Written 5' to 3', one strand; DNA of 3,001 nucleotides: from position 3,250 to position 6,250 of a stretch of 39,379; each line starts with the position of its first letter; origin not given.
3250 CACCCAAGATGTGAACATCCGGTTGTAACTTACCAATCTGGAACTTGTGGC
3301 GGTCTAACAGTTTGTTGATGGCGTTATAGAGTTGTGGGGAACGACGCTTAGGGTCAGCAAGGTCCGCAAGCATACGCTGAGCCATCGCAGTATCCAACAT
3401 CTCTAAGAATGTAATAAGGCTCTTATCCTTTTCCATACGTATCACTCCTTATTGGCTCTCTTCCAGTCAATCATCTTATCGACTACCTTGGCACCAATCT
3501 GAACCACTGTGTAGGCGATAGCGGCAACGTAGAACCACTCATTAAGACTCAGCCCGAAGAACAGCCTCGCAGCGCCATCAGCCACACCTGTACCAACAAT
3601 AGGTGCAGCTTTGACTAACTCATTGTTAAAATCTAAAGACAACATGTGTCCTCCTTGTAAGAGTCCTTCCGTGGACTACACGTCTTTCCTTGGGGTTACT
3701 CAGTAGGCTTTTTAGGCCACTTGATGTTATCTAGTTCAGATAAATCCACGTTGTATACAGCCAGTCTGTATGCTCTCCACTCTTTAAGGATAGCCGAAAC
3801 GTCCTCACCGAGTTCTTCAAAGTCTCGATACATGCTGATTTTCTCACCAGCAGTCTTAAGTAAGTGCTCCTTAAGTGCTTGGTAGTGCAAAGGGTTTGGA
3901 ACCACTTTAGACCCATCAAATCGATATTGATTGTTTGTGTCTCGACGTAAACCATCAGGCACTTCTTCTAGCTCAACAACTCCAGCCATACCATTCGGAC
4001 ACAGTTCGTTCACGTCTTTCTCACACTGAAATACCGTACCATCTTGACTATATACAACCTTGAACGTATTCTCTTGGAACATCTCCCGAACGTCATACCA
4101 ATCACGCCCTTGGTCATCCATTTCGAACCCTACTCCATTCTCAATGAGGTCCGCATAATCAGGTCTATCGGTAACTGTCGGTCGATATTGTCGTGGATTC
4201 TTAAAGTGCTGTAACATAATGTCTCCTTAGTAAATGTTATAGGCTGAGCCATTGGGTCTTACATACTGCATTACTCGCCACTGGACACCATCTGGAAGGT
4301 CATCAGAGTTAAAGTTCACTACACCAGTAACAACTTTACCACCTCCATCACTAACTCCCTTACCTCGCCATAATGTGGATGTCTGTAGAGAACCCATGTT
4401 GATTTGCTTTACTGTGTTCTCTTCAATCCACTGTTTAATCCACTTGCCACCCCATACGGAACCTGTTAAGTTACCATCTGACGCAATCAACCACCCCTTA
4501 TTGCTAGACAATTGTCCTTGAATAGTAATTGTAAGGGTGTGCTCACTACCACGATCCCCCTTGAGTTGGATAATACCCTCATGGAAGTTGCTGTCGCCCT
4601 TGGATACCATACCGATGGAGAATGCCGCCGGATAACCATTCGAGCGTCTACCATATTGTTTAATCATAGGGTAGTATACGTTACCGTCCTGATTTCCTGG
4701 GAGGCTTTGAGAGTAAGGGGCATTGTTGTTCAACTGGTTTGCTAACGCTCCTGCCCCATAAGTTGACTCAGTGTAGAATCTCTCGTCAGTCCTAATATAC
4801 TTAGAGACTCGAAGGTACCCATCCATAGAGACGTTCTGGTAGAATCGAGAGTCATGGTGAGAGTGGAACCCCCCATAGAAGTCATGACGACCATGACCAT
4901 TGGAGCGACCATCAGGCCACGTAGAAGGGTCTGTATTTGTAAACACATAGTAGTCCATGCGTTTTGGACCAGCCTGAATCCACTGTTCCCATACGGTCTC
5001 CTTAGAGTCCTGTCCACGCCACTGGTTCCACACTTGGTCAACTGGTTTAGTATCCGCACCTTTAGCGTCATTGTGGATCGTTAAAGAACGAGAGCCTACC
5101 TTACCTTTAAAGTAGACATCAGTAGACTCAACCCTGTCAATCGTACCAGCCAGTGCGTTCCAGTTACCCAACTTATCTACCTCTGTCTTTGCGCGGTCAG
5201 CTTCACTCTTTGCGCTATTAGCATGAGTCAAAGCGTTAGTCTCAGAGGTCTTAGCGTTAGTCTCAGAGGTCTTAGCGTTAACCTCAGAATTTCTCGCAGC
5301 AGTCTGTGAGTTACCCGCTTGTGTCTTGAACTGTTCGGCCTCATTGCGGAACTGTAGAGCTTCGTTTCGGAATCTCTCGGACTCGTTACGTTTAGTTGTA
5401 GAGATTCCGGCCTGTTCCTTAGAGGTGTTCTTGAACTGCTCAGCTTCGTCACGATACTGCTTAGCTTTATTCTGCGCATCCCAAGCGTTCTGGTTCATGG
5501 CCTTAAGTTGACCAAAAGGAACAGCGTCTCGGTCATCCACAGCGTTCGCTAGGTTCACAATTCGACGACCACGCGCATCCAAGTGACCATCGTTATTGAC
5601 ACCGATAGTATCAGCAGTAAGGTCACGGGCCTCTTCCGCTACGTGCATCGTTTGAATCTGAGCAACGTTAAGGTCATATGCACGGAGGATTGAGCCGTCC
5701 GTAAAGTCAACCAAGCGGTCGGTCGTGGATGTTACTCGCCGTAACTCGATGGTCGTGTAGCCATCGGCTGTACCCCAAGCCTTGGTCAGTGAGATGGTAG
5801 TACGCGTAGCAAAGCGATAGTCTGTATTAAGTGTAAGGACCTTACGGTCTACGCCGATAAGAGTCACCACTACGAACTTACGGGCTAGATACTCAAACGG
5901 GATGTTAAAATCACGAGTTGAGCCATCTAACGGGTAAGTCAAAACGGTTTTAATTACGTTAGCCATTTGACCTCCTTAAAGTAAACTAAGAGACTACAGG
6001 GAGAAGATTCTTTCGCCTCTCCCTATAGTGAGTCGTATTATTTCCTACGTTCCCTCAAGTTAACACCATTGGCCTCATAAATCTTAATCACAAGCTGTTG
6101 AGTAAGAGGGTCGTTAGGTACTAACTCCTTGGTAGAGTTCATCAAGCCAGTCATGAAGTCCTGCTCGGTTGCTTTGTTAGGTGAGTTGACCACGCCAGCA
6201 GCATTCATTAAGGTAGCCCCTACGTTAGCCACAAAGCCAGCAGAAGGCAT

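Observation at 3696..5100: Tail-fibre module swap: a T7 gp17 stem fused to an unrelated side-tail-fibre-like tip, with an inserted Tfa-type chaperone gene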

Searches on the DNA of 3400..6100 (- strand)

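Call 3: search_dna_similar(query=window:3400-6100:-, collection=phages, mode=near, max_rows=30)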
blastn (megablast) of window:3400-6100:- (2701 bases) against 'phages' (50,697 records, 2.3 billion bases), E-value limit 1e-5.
Records with a match: 670; places in all: 693; records where one place covers at least 80% of the query: 0.
Best place of each record, by identity: 95-99% 2; 90-95% 190; 80-90% 213; 60-80% 265.
By first word of the organism name: Klebsiella 354; Escherichia 178; Yersinia 26; Pectobacterium 15; Enterobacteria 13; Salmonella 12; Serratia 10; Shigella 10; Enterobacter 8; Teseptimavirus 7; and 15 more.
By host as written in the record: Klebsiella pneumoniae 183; - 152; Escherichia coli 32; Klebsiella pneumoniae 135080 26; Escherichia coli strain W3110 25; Escherichia coli rfaC 14; Shigella sp. 9; Klebsiella michiganensis 9; and 123 more.
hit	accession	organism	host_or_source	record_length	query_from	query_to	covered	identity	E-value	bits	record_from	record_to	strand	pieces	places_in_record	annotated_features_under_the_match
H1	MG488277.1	Escherichia phage EG1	Escherichia coli str. K-12 substr. ...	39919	13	2701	57%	90.4%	0e+0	2032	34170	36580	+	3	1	tail fiber protein | lysis protein | internal virion protein D | DNA packaging protein A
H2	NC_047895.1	Escherichia phage EG1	Escherichia coli str. K-12 substr. ...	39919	13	2701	57%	90.4%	0e+0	2032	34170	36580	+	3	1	tail fiber protein | holin | internal virion protein with endolysin domain | terminase small subunit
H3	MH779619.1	Enterobacteria phage vB_EcoP_IME390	Escherichia coli BL21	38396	1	2701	42%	89.3%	0e+0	1409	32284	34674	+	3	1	tail fiber protein | holin | protein inside capsid D | DNA packaging protein A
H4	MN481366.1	Escherichia phage vB_EcoP_PHB20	Escherichia coli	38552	1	2701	42%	89.3%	0e+0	1409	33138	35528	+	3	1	tail fibers protein | class II holin | protein inside capsid D | DNA packaging protein A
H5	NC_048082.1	Enterobacteria phage vB_EcoP_IME390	Escherichia coli BL21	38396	1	2701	42%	89.3%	0e+0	1409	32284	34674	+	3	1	tail fiber protein | holin | internal virion protein with endolysin domain | terminase small subunit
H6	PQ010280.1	Escherichia phage vB_EcoM_CQ615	Escherichia coli ETEC O6:K15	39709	1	2701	34%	93.3%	0e+0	1358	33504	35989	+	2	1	tail fiber protein | hypothetical protein | class II holin | internal virion protein | DNA packaging protein A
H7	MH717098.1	Escherichia phage N30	Escherichia coli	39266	1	2701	34%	92.9%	0e+0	1327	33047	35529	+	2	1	tail fiber protein | hypothetical protein | class II holin | internal virion protein | terminase small subunit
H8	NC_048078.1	Escherichia phage N30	Escherichia coli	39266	1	2701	34%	92.9%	0e+0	1327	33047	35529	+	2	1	tail fiber protein | hypothetical protein | holin | internal virion protein with endolysin domain | terminase small subunit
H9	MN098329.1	Serratia phage Pila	Serratia marcescens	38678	1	2701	34%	91.4%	0e+0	1261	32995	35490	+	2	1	tail fiber protein | hypothetical protein | holin class II | internal virion protein D | terminase small subunit | and 1 other names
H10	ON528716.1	Shigella phage ESh2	Shigella sp.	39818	1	2701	34%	92.2%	0e+0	1283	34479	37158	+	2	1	none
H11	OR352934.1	Escherichia phage AV103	Escherichia coli ESBL053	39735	1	2701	34%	91.7%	0e+0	1257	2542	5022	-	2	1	non-contractile tail fiber protein | hypothetical protein | class II holin | peptidoglycan lytic exotransglycosylase | terminase small subunit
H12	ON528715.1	Shigella phage ESh1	Shigella sp.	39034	1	2701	33%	92.1%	0e+0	1270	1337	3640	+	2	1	non-contractile tail fiber protein | class II holin | peptidoglycan lytic exotransglycosylase | terminase small subunit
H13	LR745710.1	Escherichia phage T7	-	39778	1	2701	34%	91.3%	0e+0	1239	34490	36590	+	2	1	17: tail fibre protein | 17.5: type II holin | 16: internal virion protein D | 18: DNA packaging protein, small subunit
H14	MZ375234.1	Escherichia phage T7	-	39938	1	2701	34%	91.3%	0e+0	1239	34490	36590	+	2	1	tail fiber protein | type II holin | internal virion protein D | DNA packaging protein small subunit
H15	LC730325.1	Escherichia phage T7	Escherichia coli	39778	1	2701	34%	91.3%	0e+0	1239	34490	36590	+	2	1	record has no annotation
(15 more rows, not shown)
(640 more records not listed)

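Call 9: get_annotated_region(hit=H1, flank=1500)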
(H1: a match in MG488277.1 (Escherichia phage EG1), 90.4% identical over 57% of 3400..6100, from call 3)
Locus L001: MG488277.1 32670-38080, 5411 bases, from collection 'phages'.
description: Escherichia phage EG1, complete genome.
organism: Escherichia phage EG1 (NCBI taxid 2053563)
taxonomy: Viruses; Duplodnaviria; Heunggongvirae; Uroviricota; Caudoviricetes; Autographiviridae; Studiervirinae; Teseptimavirus; Teseptimavirus EG1
host: Escherichia coli str. K-12 substr. MG1655; source: -; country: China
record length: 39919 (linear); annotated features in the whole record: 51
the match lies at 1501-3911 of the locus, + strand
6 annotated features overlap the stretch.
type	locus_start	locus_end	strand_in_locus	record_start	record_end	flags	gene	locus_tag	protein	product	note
CDS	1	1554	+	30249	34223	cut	-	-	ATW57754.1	internal virion protein D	-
CDS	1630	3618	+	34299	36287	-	-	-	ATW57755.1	tail fiber protein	-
CDS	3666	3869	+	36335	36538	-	-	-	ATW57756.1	lysis protein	-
CDS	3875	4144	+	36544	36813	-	-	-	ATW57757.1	DNA packaging protein A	-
CDS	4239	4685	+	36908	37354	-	-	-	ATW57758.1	endopeptidase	-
CDS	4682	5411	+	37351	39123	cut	-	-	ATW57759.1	DNA maturation protein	-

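Call 11: get_annotated_region(hit=H7, flank=1000)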
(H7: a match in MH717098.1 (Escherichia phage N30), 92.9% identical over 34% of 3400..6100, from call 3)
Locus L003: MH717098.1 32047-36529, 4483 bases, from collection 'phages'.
description: Escherichia phage N30, complete genome.
organism: Escherichia phage N30 (NCBI taxid 2340719)
taxonomy: Viruses; Duplodnaviria; Heunggongvirae; Uroviricota; Caudoviricetes; Autographiviridae; Studiervirinae; Teseptimavirus; Teseptimavirus N30
host: Escherichia coli; source: swine fecal matter; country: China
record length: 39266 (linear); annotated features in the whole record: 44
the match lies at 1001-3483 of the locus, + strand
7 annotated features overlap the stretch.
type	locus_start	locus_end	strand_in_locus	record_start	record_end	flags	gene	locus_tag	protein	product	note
CDS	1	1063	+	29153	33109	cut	-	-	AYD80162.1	internal virion protein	Internal virion protein,gp16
CDS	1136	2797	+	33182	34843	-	-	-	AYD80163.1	tail fiber protein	Tail fiber protein,gp17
CDS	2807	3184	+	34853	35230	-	-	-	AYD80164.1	hypothetical protein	-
CDS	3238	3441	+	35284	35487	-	-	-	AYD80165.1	class II holin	class II holin, gp17.5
CDS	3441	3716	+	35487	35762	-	-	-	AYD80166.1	terminase small subunit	terminase small subunit, gp18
CDS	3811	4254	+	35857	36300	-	-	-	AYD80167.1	endopeptidase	endopeptidase Rz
CDS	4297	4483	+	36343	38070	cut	-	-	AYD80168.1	terminase large subunit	terminase large subunit,gp19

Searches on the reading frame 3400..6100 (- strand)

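Call 62: search_protein_families(library=pfam, proteins=[L003:2807-3181:+, L001:3127-3615:+], max_evalue=0.1)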
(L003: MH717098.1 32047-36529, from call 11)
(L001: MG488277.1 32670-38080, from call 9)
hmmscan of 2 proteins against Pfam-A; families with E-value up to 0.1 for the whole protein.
L003:2807-3181:+ (125 aa): 1 family
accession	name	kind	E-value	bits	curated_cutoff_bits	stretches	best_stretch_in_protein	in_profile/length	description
PF04959.19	ARS2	-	0.03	15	30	1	84-110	66-91/195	Arsenite-resistance protein 2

L001:3127-3615:+ (163 aa): 1 family
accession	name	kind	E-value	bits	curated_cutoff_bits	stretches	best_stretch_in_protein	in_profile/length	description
PF07463.16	NUMOD4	-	0.018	15.7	23.4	0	114-131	3-19/49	NUMOD4 motif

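Call 63: search_protein_families(library=phrogs, proteins=[L003:2807-3181:+, L001:3127-3615:+], max_evalue=0.001)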
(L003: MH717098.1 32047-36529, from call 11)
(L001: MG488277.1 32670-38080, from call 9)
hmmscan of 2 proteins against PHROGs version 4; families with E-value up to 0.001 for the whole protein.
L003:2807-3181:+ (125 aa): 1 family
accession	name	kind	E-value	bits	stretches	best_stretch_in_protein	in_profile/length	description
phrog_136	-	tail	8.4e-05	23.8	1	22-121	28-125/178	tail fiber assembly protein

L001:3127-3615:+ (163 aa): 1 family
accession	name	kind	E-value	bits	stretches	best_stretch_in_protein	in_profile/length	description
phrog_4242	-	tail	1.2e-36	128.2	1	1-163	445-628/628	tail fiber protein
